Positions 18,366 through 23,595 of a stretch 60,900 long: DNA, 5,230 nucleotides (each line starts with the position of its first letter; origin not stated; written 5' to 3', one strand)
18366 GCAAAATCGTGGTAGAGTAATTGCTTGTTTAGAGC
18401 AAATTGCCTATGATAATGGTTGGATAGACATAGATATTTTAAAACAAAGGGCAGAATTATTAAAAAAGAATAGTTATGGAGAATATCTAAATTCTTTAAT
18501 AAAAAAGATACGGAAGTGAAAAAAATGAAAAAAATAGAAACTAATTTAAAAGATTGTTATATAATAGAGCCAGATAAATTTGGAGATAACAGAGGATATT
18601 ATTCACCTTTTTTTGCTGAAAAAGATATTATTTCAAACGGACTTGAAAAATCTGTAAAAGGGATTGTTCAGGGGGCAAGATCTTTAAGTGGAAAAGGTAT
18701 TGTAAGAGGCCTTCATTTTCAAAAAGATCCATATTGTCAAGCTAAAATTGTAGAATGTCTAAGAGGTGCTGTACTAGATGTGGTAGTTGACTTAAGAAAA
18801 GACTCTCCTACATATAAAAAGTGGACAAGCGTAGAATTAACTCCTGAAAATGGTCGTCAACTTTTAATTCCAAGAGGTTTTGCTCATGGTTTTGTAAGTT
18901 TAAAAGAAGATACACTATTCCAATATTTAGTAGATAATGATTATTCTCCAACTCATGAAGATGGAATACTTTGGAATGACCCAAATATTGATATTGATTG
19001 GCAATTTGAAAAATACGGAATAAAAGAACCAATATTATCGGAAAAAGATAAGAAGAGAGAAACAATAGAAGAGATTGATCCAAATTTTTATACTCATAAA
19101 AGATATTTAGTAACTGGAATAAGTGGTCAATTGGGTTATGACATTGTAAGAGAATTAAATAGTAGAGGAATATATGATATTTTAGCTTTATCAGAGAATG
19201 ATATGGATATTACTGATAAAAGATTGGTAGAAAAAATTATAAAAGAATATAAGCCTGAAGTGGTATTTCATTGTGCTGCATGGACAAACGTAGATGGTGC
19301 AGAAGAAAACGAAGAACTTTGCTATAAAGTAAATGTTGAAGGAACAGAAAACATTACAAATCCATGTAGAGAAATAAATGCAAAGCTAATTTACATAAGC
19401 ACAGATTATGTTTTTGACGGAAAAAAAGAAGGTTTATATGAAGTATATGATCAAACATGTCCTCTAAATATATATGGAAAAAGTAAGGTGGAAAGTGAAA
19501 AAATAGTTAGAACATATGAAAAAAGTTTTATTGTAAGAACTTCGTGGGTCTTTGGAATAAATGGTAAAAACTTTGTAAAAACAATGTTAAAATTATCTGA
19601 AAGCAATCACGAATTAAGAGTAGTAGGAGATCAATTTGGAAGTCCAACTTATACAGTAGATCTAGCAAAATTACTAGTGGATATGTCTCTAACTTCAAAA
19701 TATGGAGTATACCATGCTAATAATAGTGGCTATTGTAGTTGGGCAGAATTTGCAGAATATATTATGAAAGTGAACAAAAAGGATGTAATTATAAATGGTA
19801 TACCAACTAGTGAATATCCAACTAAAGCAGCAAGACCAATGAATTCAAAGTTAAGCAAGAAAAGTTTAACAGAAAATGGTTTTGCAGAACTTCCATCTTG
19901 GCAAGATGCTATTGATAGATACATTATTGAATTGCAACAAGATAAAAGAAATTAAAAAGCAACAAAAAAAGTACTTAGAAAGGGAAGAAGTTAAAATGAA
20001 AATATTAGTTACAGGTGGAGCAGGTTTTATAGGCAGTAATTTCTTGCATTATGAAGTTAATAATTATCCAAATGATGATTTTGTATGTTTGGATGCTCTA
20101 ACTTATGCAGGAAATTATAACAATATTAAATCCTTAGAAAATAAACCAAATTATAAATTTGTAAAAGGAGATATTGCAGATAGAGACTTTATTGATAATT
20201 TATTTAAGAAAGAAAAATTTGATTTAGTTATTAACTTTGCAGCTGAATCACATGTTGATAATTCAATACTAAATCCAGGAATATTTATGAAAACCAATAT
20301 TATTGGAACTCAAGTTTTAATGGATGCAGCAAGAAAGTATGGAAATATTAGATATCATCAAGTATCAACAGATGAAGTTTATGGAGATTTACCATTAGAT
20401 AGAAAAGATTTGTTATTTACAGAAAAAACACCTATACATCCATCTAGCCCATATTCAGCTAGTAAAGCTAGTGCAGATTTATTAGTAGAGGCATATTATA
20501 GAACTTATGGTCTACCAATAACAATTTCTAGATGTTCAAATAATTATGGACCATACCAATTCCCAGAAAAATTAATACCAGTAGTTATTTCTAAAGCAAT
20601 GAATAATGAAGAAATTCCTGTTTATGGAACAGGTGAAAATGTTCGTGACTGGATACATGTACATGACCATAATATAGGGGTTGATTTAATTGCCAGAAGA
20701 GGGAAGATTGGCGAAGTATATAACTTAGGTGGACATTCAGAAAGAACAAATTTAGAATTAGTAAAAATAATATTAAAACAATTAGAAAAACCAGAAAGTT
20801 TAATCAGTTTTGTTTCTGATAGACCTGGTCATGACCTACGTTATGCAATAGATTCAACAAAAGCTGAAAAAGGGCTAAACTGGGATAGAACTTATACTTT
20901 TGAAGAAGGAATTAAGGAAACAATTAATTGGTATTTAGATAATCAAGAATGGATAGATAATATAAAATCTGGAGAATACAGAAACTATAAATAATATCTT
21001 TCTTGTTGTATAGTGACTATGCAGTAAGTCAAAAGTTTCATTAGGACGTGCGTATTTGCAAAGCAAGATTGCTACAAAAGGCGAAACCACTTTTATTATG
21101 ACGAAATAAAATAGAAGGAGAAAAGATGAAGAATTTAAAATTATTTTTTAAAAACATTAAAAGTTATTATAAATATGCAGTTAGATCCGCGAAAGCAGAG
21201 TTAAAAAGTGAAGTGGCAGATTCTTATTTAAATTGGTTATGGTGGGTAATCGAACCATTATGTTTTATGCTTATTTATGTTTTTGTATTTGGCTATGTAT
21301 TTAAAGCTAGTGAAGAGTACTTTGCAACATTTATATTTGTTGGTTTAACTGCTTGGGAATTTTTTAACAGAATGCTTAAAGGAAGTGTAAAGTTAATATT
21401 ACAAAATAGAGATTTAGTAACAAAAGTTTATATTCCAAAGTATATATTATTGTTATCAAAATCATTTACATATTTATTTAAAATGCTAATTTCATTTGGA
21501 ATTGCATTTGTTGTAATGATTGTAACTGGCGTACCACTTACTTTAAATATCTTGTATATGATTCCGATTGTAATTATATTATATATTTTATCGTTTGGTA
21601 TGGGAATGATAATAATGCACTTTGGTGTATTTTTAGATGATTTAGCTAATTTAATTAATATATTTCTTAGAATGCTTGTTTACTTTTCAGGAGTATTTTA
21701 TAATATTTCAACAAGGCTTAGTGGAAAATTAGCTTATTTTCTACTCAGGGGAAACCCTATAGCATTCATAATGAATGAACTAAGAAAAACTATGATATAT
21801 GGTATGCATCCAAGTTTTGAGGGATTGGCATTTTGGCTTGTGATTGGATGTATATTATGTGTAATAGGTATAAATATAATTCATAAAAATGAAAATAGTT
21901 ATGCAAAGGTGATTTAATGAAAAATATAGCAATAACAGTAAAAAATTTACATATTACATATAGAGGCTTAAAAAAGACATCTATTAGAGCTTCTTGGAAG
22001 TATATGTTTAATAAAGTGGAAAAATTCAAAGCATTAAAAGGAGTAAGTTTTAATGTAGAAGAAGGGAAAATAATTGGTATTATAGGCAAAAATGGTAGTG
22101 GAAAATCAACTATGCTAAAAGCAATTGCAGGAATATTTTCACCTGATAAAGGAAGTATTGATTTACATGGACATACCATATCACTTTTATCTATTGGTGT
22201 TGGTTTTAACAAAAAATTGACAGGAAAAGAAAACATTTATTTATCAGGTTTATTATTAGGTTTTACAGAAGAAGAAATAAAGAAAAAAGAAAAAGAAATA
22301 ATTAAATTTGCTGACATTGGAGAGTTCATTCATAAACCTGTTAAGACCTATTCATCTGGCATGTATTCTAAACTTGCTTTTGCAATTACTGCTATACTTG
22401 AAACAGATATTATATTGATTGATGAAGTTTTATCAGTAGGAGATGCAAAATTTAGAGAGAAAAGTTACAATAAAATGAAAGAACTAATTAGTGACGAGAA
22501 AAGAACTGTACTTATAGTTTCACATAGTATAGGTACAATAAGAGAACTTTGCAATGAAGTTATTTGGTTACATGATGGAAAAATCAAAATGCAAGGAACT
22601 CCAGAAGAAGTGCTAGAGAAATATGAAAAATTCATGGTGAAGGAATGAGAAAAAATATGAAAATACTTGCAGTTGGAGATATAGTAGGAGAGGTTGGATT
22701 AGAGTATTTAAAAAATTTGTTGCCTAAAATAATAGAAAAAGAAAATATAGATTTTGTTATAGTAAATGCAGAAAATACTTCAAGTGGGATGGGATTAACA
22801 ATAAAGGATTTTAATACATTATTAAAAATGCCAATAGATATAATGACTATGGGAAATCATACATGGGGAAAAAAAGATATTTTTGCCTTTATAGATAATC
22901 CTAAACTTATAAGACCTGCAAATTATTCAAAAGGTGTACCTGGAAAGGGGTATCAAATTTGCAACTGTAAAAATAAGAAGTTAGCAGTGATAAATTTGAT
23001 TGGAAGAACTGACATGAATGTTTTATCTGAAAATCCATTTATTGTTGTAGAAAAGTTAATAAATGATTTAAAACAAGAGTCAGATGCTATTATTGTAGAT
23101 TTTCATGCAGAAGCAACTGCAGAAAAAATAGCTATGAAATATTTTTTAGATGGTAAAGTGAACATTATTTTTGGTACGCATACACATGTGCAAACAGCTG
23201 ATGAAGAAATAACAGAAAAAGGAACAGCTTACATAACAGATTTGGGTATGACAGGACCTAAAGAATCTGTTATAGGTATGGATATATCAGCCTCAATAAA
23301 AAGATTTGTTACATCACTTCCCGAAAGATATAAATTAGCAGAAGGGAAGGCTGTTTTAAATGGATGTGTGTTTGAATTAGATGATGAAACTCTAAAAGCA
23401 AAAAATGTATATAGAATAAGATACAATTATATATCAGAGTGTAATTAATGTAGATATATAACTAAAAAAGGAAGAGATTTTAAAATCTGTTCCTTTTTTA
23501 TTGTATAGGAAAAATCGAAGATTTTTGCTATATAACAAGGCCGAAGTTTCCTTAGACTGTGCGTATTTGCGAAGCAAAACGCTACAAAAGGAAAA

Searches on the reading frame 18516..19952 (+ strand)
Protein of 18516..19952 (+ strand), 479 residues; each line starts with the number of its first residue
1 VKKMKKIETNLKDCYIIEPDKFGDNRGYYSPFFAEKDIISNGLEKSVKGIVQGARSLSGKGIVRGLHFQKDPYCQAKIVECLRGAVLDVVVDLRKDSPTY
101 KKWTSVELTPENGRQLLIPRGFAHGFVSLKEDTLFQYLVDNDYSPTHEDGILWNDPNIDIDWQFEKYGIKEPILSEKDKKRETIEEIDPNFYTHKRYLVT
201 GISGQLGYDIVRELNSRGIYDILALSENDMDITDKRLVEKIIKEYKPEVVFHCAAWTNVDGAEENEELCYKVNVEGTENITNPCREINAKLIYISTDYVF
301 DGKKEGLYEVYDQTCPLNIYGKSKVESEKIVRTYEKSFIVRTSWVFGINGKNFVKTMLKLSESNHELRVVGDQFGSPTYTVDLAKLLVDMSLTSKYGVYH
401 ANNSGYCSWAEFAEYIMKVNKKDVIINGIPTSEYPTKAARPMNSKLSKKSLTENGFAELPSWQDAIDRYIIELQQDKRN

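Call 24: search_protein_families(library=pfam, proteins=[window:18516-19952:+], max_evalue=0.001)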
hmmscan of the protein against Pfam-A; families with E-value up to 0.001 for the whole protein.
window:18516-19952:+ (479 aa): 7 families
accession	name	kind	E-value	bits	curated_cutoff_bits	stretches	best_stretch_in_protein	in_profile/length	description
PF04321.23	RmlD_sub_bind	-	1.4e-94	316.8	27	1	197-473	3-285/287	RmlD substrate binding domain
PF00908.23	dTDP_sugar_isom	-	3.7e-61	206.2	27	1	8-185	1-167/168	dTDP-4-dehydrorhamnose 3,5-epimerase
PF01370.27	Epimerase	-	1.2e-25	90.8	20.9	1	198-359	2-191/240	NAD dependent epimerase/dehydratase family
PF16363.11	GDP_Man_Dehyd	-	3.5e-17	63.3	27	1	229-341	58-174/332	GDP-mannose 4,6 dehydratase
PF02719.21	Polysacc_synt_2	-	3.3e-14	53.2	20.2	1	231-337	62-155/293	Polysaccharide biosynthesis protein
PF01073.25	3Beta_HSD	-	7.5e-13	48.6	22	1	229-385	51-223/280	3-beta hydroxysteroid dehydrogenase/isomerase family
PF07993.18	NAD_binding_4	-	9.9e-11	41.7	20.1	1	248-347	90-209/258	Male sterility protein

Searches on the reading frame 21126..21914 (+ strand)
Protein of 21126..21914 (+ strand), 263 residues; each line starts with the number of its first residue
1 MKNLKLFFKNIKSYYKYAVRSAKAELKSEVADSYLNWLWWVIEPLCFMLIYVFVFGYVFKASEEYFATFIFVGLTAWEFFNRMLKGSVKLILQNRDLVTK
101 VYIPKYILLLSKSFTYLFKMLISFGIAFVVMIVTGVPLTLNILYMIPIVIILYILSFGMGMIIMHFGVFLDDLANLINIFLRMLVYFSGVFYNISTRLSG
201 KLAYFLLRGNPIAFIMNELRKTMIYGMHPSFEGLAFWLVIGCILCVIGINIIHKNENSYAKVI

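Call 24: search_protein_families(library=pfam, proteins=[window:21126-21914:+], max_evalue=0.001)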
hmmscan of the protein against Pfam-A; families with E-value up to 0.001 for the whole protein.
window:21126-21914:+ (263 aa): 1 family
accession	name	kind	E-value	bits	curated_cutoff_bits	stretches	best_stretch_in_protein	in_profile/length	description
PF01061.29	ABC2_membrane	-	6.9e-11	42.5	26.9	1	23-223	8-210/211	ABC-2 type transporter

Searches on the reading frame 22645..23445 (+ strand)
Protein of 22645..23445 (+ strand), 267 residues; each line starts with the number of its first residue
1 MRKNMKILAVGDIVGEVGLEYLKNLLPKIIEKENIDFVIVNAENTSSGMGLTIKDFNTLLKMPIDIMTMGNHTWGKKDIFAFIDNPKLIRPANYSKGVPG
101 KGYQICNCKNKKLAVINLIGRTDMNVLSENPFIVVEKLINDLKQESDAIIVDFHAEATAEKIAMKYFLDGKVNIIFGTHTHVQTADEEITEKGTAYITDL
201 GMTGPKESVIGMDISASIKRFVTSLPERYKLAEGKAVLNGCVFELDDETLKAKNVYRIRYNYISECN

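Call 24: search_protein_families(library=pfam, proteins=[window:22645-23445:+], max_evalue=0.001)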
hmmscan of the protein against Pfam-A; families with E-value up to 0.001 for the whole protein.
window:22645-23445:+ (267 aa): 2 families
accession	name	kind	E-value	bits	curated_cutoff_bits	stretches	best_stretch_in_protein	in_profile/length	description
PF13277.11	YmdB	-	3.4e-102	341.5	27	1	8-258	1-253/253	YmdB-like protein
PF00149.33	Metallophos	-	1.5e-14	55.3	21.5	1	5-182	1-190/191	Calcineurin-like phosphoesterase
